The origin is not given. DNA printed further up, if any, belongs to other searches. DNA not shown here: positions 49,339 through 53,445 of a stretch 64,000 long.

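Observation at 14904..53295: Giant conjugation gene (ArdC-like N-terminus ... SNF2-like helicase C-terminus) split by about 33 kb of stacked mobile and accessory DNA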

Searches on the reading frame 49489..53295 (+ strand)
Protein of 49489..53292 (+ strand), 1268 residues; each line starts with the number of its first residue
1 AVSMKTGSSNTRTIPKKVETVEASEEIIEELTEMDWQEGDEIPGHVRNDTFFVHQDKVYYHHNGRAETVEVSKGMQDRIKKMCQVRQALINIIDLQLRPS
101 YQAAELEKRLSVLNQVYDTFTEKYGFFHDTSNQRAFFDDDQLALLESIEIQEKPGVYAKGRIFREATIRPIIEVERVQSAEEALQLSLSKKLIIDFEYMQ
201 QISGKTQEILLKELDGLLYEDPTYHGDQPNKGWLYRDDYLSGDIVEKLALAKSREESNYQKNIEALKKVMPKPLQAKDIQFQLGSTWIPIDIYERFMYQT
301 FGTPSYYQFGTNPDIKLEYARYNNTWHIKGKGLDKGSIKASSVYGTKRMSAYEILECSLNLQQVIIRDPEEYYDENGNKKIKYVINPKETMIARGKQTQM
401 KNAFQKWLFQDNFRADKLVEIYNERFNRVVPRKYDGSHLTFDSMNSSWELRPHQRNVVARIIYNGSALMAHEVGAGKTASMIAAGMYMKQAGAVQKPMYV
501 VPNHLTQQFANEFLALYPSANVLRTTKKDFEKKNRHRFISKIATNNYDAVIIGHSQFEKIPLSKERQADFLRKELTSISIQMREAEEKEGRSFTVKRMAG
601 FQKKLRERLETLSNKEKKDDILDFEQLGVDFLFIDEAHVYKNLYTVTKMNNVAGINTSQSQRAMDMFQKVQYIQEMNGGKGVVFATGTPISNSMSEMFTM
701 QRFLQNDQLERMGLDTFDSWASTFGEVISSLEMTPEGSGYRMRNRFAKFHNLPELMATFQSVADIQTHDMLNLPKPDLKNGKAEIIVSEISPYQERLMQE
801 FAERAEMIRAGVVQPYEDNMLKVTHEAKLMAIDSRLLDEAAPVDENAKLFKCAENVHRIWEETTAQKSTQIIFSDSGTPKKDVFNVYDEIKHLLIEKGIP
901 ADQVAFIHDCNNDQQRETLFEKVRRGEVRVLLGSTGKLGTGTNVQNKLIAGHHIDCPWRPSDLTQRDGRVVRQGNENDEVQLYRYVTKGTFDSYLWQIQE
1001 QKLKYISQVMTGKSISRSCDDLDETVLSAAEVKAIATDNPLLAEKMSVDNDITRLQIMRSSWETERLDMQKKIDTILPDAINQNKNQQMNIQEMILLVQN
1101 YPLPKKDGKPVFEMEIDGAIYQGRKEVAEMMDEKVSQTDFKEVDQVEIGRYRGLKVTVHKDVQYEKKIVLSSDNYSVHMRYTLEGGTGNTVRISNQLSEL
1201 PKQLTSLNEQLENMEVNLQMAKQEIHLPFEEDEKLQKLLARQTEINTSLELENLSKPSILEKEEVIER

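Call 6: search_protein_families(library=pfam, proteins=[window:49489-53292:+], max_evalue=0.01)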
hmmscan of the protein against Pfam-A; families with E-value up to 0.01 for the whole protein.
window:49489-53292:+ (1268 aa): 4 families
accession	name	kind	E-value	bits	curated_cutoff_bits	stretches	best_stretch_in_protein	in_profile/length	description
PF00176.29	SNF2-rel_dom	-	1.5e-11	44.4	24.9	1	465-644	18-141/290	SNF2-related domain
PF00271.37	Helicase_C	-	1.8e-07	31.8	23.5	1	871-974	19-110/110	Helicase conserved C-terminal domain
PF04851.21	ResIII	-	3.1e-07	30.9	22.5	1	449-643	3-140/164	Type III restriction enzyme, res subunit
PF00270.35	DEAD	-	0.00083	19.6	26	1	451-560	1-108/167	DEAD/DEAH box helicase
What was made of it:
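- On Polyvalent protein with ArdC-N plus methylase-SNF2 dyad (DarB-like): SNF2-rel_dom 44.4 bits, Helicase_C 31.8 bits, ResIII 30.9 bits in the 3' fragment (call 6).
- Checked: It gives SNF2-rel_dom (44.4 bits), Helicase_C and ResIII in the second (call 6).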

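Call 39: find_encoding_contigs(protein=window:49498-53295:+, flank=10000, max_places=10)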
Protein window:49498-53295:+ (1265 aa): 25 contigs read that carry it; 5 places shown.
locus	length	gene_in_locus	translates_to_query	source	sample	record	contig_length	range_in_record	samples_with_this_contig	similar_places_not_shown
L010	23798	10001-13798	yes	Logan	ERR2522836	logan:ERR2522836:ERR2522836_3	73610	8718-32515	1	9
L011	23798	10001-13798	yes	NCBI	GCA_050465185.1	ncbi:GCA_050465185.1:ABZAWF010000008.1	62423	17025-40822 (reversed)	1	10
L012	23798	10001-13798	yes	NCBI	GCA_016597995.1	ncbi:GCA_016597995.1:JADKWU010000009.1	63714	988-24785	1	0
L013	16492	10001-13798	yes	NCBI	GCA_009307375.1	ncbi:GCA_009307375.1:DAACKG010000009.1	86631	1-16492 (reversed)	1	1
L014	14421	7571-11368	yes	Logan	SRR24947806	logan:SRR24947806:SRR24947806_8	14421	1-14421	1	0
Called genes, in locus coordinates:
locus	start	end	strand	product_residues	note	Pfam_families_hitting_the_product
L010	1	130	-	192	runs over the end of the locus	PF00239:Resolvase, PF02796:HTH_7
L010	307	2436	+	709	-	PF00122:E1-E2_ATPase, PF00702:Hydrolase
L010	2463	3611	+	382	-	PF07732:Cu-oxidase_3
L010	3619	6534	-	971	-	PF13700:DUF4158, PF01526:DDE_Tnp_Tn3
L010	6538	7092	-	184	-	PF00239:Resolvase, PF02796:HTH_7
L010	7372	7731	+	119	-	PF01022:HTH_5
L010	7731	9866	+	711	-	PF00403:HMA, PF00122:E1-E2_ATPase, PF00702:Hydrolase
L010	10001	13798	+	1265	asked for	PF28553:WH_1, PF28554:DUF8437, PF00176:SNF2-rel_dom (weak), PF04851:ResIII (weak), PF28555:Helicase_dom, PF00271:Helicase_C (weak)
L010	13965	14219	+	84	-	PF13443:HTH_26 (weak)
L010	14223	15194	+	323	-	-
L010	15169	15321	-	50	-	-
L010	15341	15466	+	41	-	-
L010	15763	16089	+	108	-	-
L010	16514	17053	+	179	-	-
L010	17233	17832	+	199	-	PF00239:Resolvase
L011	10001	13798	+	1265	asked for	PF28553:WH_1, PF28554:DUF8437, PF00176:SNF2-rel_dom (weak), PF04851:ResIII (weak), PF28555:Helicase_dom, PF00271:Helicase_C (weak)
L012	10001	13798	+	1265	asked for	PF28553:WH_1, PF28554:DUF8437, PF00176:SNF2-rel_dom (weak), PF04851:ResIII (weak), PF28555:Helicase_dom, PF00271:Helicase_C (weak)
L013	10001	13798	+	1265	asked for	PF28553:WH_1, PF28554:DUF8437, PF00176:SNF2-rel_dom (weak), PF04851:ResIII (weak), PF28555:Helicase_dom, PF00271:Helicase_C (weak)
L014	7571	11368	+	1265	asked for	PF28553:WH_1, PF28554:DUF8437, PF00176:SNF2-rel_dom (weak), PF04851:ResIII (weak), PF28555:Helicase_dom, PF00271:Helicase_C (weak)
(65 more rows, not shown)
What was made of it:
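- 49489..53295 (+): 3' fragment of the giant gene, codons 749-2016 plus the stop. It holds the linker, a winged-helix/DUF8437 module, the SNF2 helicase and the C-terminal region. The ATG at 49498 is the gene's internal Met752. Pfam hits (calls 6, 39).
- On Tn5422 (Tn3 family): DDE_Tnp_Tn3, Resolvase, HTH_5 and the HMA/E1-E2 ATPase are present (call 39).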

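Call 47: search_protein_families(library=ncbifam, proteins=[L002:17757-23804:+], max_evalue=0.001)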
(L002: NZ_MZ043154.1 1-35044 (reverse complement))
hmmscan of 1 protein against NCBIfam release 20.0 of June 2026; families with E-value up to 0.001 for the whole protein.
L002:17757-23804:+ (2016 aa): 3 families
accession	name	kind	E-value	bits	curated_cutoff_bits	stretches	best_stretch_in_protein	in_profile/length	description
NF042964.1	phospholipD_antiphage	equivalog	2.4e-19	69.2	1100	1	1657-1758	727-826/895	phospholipase D-like domain-containing anti-phage protein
NF038317.1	DISARM_DrmD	equivalog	8.7e-10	37.5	610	1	1638-1758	522-640/1021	DISARM system SNF2-like helicase DrmD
NF058637.1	helic_SCO1167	equivalog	3.1e-08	32.2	1200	1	1639-1759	796-911/932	SCO1167/SCO6262 family helicase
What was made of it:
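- Tried and rejected: NCBIfam: only sub-threshold helicase-domain hits to DrmD-like and antiphage models (call 47).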

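Call 48: search_protein_families(library=pfam, proteins=[L002:17757-23804:+, L002:19242-20000:+], max_evalue=0.001)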
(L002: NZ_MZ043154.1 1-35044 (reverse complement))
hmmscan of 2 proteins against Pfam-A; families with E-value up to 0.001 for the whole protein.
L002:17757-23804:+ (2016 aa): 5 families
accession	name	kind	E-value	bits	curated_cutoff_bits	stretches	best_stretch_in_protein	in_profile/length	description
PF00176.29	SNF2-rel_dom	-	5.7e-11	42.5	24.9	1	1213-1392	18-141/290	SNF2-related domain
PF00271.37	Helicase_C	-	2.8e-07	31.2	23.5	1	1619-1722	19-110/110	Helicase conserved C-terminal domain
PF07669.17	Eco57I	-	7.5e-07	29.8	25.3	1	567-654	63-164/171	Eco57I restriction-modification methylase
PF04851.21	ResIII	-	1.3e-06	28.8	22.5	1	1197-1391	3-140/164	Type III restriction enzyme, res subunit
PF08401.16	ArdcN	-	8e-05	23.3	22.6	1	27-93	28-96/123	N-terminal domain of anti-restriction factor ArdC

L002:19242-20000:+ (253 aa): 2 families
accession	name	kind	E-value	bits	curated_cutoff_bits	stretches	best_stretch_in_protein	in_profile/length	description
PF07669.17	Eco57I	-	7.9e-08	33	25.3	1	72-160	63-165/171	Eco57I restriction-modification methylase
PF02384.22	N6_Mtase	-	0.00065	19.6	20.4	0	76-186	117-236/311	N-6 DNA Methylase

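Call 51: search_solved_structures(query=L002:17757-23804:+, max_evalue=0.001)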
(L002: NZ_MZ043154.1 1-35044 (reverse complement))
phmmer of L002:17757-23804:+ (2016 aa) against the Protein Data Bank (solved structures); distinct sequences matched with E-value up to 0.001: 0.
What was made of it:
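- Tried and rejected: Solved structures: no sequence match for the intact protein (call 51).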

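Call 54: find_homologous_proteins(query=L002:17757-23804:+, max_evalue=1e-10)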
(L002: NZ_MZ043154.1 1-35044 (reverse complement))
Query L002:17757-23804:+ (2016 aa): 4412 proteins with E <= 1e-10 among 8000 candidates; the best 120 are listed.
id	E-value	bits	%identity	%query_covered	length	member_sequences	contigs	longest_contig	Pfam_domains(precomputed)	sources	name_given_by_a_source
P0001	0.0e+0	3902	100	86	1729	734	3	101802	PF00176.30,PF28553.1,PF28554.1,PF07669.18,PF00271.38,PF28555.1,PF04851.22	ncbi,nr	ncbi:DEAD/DEAH box helicase family protein [Listeria monocytogenes]|nr:DEAD/DEAH box helicase family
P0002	0.0e+0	1818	51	80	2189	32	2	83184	PF00176.30,PF28553.1,PF28554.1,PF00271.38,PF28555.1,PF04851.22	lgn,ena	-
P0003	0.0e+0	1802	49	82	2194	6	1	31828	PF00176.30,PF28553.1,PF28554.1,PF00271.38,PF28555.1,PF04851.22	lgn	-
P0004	0.0e+0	1745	44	99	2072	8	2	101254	PF00176.30,PF28553.1,PF02384.23,PF28554.1,PF00271.38,PF28555.1,PF04851.22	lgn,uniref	uniref:SNF2-related protein n=1 Tax=Paenibacillus sp. FSL E2-0230 TaxID=2954727 RepID=UPI00403F9A60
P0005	0.0e+0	1515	40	99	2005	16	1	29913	PF00270.36,PF00176.30,PF28553.1,PF28554.1,PF00271.38,PF28555.1,PF04851.22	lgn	-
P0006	0.0e+0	1515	44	80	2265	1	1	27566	PF00176.30,PF28553.1,PF28554.1,PF07669.18,PF00271.38,PF28555.1,PF04851.22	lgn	-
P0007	0.0e+0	1514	45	80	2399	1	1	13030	PF00176.30,PF28553.1,PF28554.1,PF07669.18,PF00271.38,PF28555.1,PF04851.22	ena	-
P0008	0.0e+0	1513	44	81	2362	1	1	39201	PF00176.30,PF28553.1,PF28554.1,PF07669.18,PF00271.38,PF28555.1,PF04851.22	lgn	-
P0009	0.0e+0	1513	45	80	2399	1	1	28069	PF00176.30,PF28553.1,PF28554.1,PF00271.38,PF28555.1,PF04851.22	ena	-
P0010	0.0e+0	1512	45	80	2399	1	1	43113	PF00176.30,PF28553.1,PF28554.1,PF00271.38,PF28555.1,PF04851.22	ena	-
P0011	0.0e+0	1510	45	80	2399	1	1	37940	PF00176.30,PF28553.1,PF28554.1,PF07669.18,PF00271.38,PF28555.1,PF04851.22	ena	-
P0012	0.0e+0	1509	45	80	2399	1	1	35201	PF00176.30,PF28553.1,PF28554.1,PF07669.18,PF00271.38,PF28555.1,PF04851.22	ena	-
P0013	0.0e+0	1506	45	79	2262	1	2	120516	PF00176.30,PF28553.1,PF28554.1,PF07669.18,PF00271.38,PF28555.1,PF04851.22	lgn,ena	-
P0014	0.0e+0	1502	45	80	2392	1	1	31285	PF00176.30,PF28553.1,PF28554.1,PF07669.18,PF00271.38,PF28555.1,PF04851.22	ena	-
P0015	0.0e+0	1502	44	80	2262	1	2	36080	PF00176.30,PF28553.1,PF28554.1,PF07669.18,PF00271.38,PF28555.1,PF04851.22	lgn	-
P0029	0.0e+0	1477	44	79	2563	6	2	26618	PF00176.30,PF28553.1,PF28554.1,PF01624.26,PF07669.18,PF00271.38,PF28555.1,PF04851.22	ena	-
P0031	0.0e+0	1475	44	79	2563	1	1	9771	PF00176.30,PF28553.1,PF28554.1,PF01624.26,PF00271.38,PF28555.1,PF04851.22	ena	-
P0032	0.0e+0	1474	44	79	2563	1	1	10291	PF00176.30,PF28553.1,PF28554.1,PF01624.26,PF00271.38,PF28555.1,PF04851.22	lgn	-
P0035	0.0e+0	1471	44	79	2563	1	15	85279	PF00176.30,PF28553.1,PF28554.1,PF01624.26,PF00271.38,PF28555.1,PF04851.22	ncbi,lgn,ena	-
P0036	0.0e+0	1471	44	79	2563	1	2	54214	PF00176.30,PF28553.1,PF28554.1,PF01624.26,PF00271.38,PF28555.1,PF04851.22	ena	-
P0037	0.0e+0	1471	44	79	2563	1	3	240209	PF00176.30,PF28553.1,PF28554.1,PF01624.26,PF00271.38,PF28555.1,PF04851.22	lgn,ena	-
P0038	0.0e+0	1471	44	79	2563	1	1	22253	PF00176.30,PF28553.1,PF28554.1,PF01624.26,PF00271.38,PF28555.1,PF04851.22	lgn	-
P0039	0.0e+0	1470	43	80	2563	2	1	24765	PF00176.30,PF28553.1,PF28554.1,PF01624.26,PF07669.18,PF00271.38,PF28555.1,PF04851.22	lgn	-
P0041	0.0e+0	1469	44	79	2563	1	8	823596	PF00176.30,PF28553.1,PF28554.1,PF01624.26,PF07669.18,PF00271.38,PF28555.1,PF04851.22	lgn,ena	-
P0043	0.0e+0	1468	44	79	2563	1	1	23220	PF00176.30,PF28553.1,PF28554.1,PF01624.26,PF07669.18,PF00271.38,PF28555.1,PF04851.22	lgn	-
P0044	0.0e+0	1468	44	79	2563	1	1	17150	PF00176.30,PF28553.1,PF28554.1,PF01624.26,PF07669.18,PF00271.38,PF28555.1,PF04851.22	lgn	-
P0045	0.0e+0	1468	44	79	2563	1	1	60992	PF00176.30,PF28553.1,PF28554.1,PF01624.26,PF00271.38,PF28555.1,PF04851.22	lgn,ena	-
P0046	0.0e+0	1467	44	79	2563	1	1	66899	PF00176.30,PF28553.1,PF28554.1,PF01624.26,PF07669.18,PF00271.38,PF28555.1,PF04851.22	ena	-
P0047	0.0e+0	1467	44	79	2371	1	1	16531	PF00176.30,PF28553.1,PF28554.1,PF18830.7,PF00271.38,PF28555.1,PF04851.22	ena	-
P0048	0.0e+0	1467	44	79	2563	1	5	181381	PF00176.30,PF28553.1,PF28554.1,PF01624.26,PF00271.38,PF28555.1,PF04851.22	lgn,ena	-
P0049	0.0e+0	1467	44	79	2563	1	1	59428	PF00176.30,PF28553.1,PF28554.1,PF01624.26,PF07669.18,PF00271.38,PF28555.1,PF04851.22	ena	-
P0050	0.0e+0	1467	44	79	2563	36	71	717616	PF00176.30,PF28553.1,PF28554.1,PF01624.26,PF07669.18,PF00271.38,PF28555.1,PF04851.22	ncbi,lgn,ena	-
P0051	0.0e+0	1466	44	79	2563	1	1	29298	PF00176.30,PF28553.1,PF28554.1,PF01624.26,PF00271.38,PF28555.1,PF04851.22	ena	-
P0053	0.0e+0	1465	44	79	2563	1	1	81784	PF00176.30,PF28553.1,PF28554.1,PF01624.26,PF07669.18,PF00271.38,PF28555.1,PF04851.22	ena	-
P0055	0.0e+0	1465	44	79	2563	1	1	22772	PF00176.30,PF28553.1,PF28554.1,PF01624.26,PF00271.38,PF28555.1,PF04851.22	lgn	-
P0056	0.0e+0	1465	44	79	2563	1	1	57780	PF00176.30,PF28553.1,PF28554.1,PF01624.26,PF07669.18,PF00271.38,PF28555.1,PF04851.22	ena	-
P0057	0.0e+0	1465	44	79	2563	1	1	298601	PF00176.30,PF28553.1,PF28554.1,PF01624.26,PF07669.18,PF00271.38,PF28555.1,PF04851.22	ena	-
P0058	0.0e+0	1465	43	79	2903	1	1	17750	PF00176.30,PF28553.1,PF28554.1,PF01624.26,PF00271.38,PF28555.1,PF04851.22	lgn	-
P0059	0.0e+0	1465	44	79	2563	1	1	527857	PF00176.30,PF28553.1,PF28554.1,PF01624.26,PF07669.18,PF00271.38,PF28555.1,PF04851.22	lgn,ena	-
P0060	0.0e+0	1465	43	79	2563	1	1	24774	PF00176.30,PF28553.1,PF28554.1,PF01624.26,PF00271.38,PF28555.1,PF04851.22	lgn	-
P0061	0.0e+0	1464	44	79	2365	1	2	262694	PF00176.30,PF28553.1,PF28554.1,PF18830.7,PF00271.38,PF28555.1,PF04851.22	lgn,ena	-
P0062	0.0e+0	1464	44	79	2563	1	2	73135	PF00176.30,PF28553.1,PF28554.1,PF01624.26,PF07669.18,PF00271.38,PF28555.1,PF04851.22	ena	-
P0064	0.0e+0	1464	44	79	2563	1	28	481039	PF00176.30,PF28553.1,PF28554.1,PF01624.26,PF07669.18,PF00271.38,PF28555.1,PF04851.22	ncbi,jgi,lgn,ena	jgi:N12 class adenine-specific DNA methylase/phospholipid N-methyltransferase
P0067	0.0e+0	1463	44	79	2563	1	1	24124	PF00176.30,PF28553.1,PF28554.1,PF01624.26,PF00271.38,PF28555.1,PF04851.22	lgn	-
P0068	0.0e+0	1463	44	79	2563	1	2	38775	PF00176.30,PF28553.1,PF28554.1,PF01624.26,PF07669.18,PF00271.38,PF28555.1,PF04851.22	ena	-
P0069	0.0e+0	1462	44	79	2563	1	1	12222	PF00176.30,PF28553.1,PF28554.1,PF01624.26,PF07669.18,PF00271.38,PF28555.1,PF04851.22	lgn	-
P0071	0.0e+0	1462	43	80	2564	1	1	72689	PF00176.30,PF28553.1,PF28554.1,PF01624.26,PF07669.18,PF00271.38,PF28555.1,PF04851.22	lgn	-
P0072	0.0e+0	1462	44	79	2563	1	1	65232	PF00176.30,PF28553.1,PF28554.1,PF01624.26,PF00271.38,PF28555.1,PF04851.22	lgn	-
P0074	0.0e+0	1462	43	79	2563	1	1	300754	PF00176.30,PF28553.1,PF28554.1,PF01624.26,PF07669.18,PF00271.38,PF28555.1,PF04851.22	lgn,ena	-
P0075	0.0e+0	1462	44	79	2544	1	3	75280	PF00176.30,PF28553.1,PF28554.1,PF01624.26,PF00271.38,PF28555.1,PF04851.22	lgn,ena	-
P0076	0.0e+0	1461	43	79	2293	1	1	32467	PF00176.30,PF28553.1,PF28554.1,PF18830.7,PF00271.38,PF28555.1,PF04851.22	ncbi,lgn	-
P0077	0.0e+0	1461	44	79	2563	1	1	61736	PF00176.30,PF28553.1,PF28554.1,PF01624.26,PF07669.18,PF00271.38,PF28555.1,PF04851.22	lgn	-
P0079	0.0e+0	1461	44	79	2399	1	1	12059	PF00176.30,PF28553.1,PF28554.1,PF18830.7,PF00271.38,PF28555.1,PF04851.22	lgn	-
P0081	0.0e+0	1460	44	79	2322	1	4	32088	PF00176.30,PF28553.1,PF28554.1,PF18830.7,PF28555.1,PF04851.22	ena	-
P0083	0.0e+0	1460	44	79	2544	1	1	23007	PF00176.30,PF28553.1,PF28554.1,PF01624.26,PF00271.38,PF28555.1,PF04851.22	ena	-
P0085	0.0e+0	1459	44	79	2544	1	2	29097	PF00176.30,PF28553.1,PF28554.1,PF01624.26,PF00271.38,PF28555.1,PF04851.22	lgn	-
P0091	0.0e+0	1458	44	79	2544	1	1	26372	PF00176.30,PF28553.1,PF28554.1,PF01624.26,PF00271.38,PF28555.1,PF04851.22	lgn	-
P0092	0.0e+0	1458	44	79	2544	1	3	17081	PF00176.30,PF28553.1,PF28554.1,PF01624.26,PF00271.38,PF28555.1,PF04851.22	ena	-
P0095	0.0e+0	1457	44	79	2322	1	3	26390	PF00176.30,PF28553.1,PF28554.1,PF18830.7,PF28555.1,PF04851.22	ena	-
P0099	0.0e+0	1456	44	79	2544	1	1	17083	PF00176.30,PF28553.1,PF28554.1,PF01624.26,PF00271.38,PF28555.1,PF04851.22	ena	-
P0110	0.0e+0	1453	44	79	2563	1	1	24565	PF00176.30,PF28553.1,PF28554.1,PF01624.26,PF07669.18,PF00271.38,PF28555.1,PF04851.22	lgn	-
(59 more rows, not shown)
